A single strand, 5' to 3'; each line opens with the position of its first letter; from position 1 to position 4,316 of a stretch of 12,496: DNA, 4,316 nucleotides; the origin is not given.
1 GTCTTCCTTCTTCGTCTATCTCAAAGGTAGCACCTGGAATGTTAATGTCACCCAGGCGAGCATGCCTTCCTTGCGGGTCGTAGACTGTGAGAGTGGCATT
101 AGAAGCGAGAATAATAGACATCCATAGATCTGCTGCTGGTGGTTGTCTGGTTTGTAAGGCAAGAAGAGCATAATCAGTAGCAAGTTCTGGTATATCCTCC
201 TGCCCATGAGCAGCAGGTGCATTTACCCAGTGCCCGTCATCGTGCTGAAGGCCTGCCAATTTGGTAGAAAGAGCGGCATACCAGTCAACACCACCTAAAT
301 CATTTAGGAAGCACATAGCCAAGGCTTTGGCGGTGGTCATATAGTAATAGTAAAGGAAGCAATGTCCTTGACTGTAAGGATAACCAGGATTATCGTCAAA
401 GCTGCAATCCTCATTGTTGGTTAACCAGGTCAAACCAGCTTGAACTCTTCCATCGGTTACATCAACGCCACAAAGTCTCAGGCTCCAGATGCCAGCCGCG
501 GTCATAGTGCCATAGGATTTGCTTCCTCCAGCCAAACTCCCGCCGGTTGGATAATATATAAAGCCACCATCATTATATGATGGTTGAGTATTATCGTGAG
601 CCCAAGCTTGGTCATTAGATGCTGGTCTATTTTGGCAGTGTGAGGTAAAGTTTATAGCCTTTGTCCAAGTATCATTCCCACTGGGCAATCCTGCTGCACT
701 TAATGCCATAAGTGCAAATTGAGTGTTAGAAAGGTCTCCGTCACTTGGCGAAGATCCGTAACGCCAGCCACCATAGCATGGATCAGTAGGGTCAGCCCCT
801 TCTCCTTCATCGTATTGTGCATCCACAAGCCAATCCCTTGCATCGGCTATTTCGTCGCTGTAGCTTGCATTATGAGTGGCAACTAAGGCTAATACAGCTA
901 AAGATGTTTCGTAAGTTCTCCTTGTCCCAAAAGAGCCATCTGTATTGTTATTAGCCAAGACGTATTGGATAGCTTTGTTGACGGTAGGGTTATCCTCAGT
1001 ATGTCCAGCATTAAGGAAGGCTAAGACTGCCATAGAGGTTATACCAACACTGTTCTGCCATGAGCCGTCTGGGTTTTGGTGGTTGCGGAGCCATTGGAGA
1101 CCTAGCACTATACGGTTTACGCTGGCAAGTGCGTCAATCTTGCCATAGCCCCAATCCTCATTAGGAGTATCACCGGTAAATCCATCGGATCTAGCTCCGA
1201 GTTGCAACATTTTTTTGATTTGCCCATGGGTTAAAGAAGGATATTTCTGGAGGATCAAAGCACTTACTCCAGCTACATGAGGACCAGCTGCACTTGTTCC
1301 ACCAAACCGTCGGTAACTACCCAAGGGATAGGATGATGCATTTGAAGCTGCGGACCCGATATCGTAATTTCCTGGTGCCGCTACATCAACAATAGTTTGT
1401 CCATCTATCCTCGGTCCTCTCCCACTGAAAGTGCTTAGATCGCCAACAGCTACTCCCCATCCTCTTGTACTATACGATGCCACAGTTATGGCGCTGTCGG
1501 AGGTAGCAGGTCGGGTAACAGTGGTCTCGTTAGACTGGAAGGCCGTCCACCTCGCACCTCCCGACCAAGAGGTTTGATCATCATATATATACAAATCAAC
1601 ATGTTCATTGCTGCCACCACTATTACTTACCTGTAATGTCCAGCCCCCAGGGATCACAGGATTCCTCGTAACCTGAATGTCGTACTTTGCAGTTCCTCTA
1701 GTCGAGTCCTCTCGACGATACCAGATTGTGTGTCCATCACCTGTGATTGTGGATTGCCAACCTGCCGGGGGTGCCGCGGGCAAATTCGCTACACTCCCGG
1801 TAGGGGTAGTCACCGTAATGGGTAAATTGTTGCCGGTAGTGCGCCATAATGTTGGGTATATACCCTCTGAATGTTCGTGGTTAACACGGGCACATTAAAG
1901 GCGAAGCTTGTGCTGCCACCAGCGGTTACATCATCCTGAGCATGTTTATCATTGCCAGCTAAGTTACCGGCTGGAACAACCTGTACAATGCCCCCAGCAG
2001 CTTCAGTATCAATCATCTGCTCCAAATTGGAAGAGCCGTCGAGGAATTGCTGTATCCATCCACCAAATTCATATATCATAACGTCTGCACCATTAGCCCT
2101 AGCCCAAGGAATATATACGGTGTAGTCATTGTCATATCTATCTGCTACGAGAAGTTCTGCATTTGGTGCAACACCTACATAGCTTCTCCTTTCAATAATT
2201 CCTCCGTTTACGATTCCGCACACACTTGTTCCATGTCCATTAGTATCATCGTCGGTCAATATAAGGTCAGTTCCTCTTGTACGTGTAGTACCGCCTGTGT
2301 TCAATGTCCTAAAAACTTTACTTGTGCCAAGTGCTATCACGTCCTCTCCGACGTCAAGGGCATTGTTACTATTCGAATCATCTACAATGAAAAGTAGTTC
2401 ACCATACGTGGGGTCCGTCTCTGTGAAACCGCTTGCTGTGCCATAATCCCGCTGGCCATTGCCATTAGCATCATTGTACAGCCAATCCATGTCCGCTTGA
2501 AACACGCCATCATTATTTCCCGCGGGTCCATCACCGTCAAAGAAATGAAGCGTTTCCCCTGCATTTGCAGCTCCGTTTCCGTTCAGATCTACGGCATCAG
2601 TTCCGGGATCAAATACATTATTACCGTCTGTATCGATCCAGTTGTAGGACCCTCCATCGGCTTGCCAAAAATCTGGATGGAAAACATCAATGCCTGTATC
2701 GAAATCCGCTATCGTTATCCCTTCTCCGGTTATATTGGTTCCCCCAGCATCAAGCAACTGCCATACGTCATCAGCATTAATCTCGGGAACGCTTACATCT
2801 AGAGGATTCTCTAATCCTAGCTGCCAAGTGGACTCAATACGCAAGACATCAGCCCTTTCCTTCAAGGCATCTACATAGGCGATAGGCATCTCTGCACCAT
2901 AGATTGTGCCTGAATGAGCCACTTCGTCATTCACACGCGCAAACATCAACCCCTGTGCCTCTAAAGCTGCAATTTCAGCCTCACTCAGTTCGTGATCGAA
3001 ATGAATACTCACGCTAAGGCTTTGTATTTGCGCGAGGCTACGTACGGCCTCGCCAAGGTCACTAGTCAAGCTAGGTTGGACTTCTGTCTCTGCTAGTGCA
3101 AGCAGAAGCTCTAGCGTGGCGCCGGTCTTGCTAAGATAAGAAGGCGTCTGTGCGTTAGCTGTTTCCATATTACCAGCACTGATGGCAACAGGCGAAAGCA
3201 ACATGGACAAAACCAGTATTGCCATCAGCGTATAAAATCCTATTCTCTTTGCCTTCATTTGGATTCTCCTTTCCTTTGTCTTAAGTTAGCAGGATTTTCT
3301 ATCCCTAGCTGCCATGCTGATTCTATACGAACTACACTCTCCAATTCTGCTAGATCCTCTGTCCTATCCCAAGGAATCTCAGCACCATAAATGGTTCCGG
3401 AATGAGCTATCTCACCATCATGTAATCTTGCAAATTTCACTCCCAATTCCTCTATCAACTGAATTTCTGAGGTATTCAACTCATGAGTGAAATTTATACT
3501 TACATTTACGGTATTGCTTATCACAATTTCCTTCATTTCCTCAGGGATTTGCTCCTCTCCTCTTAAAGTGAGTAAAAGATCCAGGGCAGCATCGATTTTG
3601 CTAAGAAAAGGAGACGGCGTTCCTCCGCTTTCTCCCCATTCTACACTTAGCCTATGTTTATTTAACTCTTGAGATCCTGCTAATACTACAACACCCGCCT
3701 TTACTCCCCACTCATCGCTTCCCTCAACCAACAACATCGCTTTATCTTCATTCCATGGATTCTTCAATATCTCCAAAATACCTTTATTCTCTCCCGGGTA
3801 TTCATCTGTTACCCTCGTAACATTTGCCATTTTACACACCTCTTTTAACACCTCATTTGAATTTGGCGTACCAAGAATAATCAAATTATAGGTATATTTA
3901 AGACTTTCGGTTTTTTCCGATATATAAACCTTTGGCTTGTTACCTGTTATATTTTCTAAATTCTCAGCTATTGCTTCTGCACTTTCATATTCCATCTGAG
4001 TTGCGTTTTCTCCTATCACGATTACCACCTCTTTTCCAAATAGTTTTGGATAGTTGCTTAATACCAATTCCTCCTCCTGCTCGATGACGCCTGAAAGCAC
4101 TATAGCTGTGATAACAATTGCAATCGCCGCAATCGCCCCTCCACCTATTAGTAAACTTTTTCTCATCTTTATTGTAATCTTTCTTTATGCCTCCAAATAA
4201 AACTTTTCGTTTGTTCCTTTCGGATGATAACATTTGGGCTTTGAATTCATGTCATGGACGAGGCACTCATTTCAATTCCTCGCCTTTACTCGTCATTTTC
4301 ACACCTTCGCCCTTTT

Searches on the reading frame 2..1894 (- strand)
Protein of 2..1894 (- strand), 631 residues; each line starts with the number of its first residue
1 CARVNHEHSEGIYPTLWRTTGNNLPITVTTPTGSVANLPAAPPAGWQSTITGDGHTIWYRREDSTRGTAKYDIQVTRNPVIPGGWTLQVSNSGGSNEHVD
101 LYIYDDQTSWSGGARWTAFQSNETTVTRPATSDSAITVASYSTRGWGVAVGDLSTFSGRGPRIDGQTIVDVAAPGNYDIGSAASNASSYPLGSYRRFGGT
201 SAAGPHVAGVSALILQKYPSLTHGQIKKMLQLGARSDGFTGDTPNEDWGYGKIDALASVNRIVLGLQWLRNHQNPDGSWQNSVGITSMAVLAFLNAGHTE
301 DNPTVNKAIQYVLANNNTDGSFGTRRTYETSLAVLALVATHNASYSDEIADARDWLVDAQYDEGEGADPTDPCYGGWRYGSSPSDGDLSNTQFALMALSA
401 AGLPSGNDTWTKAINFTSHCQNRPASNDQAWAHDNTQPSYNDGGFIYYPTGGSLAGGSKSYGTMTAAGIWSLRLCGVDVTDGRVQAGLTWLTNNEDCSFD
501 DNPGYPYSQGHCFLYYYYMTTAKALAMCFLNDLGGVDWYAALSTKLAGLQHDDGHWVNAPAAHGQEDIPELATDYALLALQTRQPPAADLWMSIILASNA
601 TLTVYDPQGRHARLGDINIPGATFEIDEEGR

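Call 75: search_protein_families(library=pfam, proteins=[window:2-1894:-], max_evalue=0.01)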
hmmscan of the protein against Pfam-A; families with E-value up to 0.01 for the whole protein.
window:2-1894:- (631 aa): 4 families
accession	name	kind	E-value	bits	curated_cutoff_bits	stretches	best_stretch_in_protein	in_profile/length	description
PF00082.27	Peptidase_S8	-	1e-21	78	21.8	1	119-251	157-288/288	Subtilase family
PF13243.12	SQHop_cyclase_C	-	5.5e-12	45.8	26.1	1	284-430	140-287/319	Squalene-hopene cyclase C-terminal domain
PF00432.27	Prenyltrans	-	2.4e-07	30.9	26.5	1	255-381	95-235/304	Prenyltransferase alpha-alpha toroid domain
PF13249.12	SQHop_cyclase_N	-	6.9e-05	22.6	26.2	0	267-311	237-281/291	Squalene-hopene cyclase N-terminal domain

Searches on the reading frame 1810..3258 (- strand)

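Call 7: search_protein_families(library=ncbifam, proteins=[window:1810-3258:-], max_evalue=0.01)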
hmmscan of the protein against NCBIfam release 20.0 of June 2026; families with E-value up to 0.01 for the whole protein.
window:1810-3258:- (482 aa): 3 families
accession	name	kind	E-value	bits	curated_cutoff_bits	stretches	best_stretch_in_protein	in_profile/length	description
NF040809.1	germ_prot_CspBA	exception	1e-08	33.3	1250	1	76-206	549-682/1099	bifunctional germination protease/germinant receptor pseudoprotease CspBA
TIGR03921.1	T7SS_mycosin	equivalog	3.3e-08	33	278.75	1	336-371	46-81/353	type VII secretion-associated serine protease mycosin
NF040808.2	CspC_non_triad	exception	1.1e-07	30.7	675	1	154-204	71-121/556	bile acid germinant receptor pseudoprotease CspC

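Call 75: search_protein_families(library=pfam, proteins=[window:1810-3258:-], max_evalue=0.01)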
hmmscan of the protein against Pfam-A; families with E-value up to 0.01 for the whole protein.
window:1810-3258:- (482 aa): 1 family
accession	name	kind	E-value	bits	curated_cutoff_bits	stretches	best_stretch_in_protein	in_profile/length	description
PF00082.27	Peptidase_S8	-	8.4e-11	42.1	21.8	1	178-451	1-171/288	Subtilase family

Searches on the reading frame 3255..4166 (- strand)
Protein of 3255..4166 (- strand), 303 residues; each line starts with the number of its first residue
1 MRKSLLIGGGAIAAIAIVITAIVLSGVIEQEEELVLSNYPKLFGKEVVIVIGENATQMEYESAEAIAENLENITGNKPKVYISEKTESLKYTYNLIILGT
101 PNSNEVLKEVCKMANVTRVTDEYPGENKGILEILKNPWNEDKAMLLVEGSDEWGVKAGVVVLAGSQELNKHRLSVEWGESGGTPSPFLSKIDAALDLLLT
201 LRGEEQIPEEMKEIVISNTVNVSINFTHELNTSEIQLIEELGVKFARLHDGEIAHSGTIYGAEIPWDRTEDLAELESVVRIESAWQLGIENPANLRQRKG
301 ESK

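Call 7: search_protein_families(library=ncbifam, proteins=[window:3255-4166:-], max_evalue=0.01)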
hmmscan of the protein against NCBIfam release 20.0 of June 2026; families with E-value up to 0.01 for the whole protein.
window:3255-4166:- (303 aa): 0 families

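Call 75: search_protein_families(library=pfam, proteins=[window:3255-4166:-], max_evalue=0.01)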
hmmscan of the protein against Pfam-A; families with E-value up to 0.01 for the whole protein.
window:3255-4166:- (303 aa): 1 family
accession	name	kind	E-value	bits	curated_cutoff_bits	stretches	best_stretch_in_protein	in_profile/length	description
PF05124.17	S_layer_C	-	0.00047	20.3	23.9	0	75-157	92-168/177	S-layer like family, outer domain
